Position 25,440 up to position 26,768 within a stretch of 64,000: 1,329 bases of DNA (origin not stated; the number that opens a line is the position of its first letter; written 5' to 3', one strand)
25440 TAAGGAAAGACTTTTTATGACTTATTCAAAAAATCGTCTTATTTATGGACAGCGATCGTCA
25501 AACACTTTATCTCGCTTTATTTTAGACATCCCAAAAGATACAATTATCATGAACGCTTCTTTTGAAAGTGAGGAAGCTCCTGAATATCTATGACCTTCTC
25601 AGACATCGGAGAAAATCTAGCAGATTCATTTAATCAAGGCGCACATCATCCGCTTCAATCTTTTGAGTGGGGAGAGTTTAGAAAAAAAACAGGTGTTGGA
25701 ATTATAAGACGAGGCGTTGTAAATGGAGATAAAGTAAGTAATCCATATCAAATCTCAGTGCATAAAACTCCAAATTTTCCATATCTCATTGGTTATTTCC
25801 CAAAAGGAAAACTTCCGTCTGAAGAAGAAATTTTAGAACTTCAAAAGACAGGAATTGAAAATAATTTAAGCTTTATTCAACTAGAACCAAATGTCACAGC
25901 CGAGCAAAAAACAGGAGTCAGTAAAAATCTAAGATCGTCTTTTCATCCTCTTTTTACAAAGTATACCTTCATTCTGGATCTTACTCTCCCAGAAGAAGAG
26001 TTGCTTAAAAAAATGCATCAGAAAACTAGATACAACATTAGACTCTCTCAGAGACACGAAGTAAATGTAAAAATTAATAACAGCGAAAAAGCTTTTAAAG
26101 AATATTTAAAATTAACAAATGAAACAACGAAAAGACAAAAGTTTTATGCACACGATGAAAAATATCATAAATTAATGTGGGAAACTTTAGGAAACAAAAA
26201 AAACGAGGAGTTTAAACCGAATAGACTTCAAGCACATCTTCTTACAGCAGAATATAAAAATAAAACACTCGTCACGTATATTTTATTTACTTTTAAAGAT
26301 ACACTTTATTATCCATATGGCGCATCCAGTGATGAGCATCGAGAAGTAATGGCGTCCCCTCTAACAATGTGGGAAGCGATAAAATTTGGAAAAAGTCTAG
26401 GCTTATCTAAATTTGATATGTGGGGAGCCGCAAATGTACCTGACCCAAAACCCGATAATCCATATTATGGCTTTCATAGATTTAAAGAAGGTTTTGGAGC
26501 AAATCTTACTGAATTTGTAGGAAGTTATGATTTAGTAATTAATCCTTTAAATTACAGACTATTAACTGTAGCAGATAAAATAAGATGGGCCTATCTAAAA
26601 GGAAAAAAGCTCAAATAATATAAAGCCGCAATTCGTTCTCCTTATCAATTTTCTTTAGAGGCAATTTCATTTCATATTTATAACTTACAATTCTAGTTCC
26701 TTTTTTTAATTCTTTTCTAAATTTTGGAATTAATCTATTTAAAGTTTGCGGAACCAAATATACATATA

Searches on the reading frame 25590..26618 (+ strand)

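Call 7: search_protein_families(library=pfam, proteins=[window:25590-26618:+], max_evalue=1)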
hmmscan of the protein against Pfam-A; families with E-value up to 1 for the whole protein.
window:25590-26618:+ (342 aa): 2 families
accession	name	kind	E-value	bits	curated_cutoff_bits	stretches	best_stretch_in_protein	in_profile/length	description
PF02388.22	FemAB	-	3.9e-26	92.3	24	2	204-330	284-406/406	FemAB family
PF13480.13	Acetyltransf_6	-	2.1e-07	31.7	22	1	142-281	3-138/143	Acetyltransferase (GNAT) domain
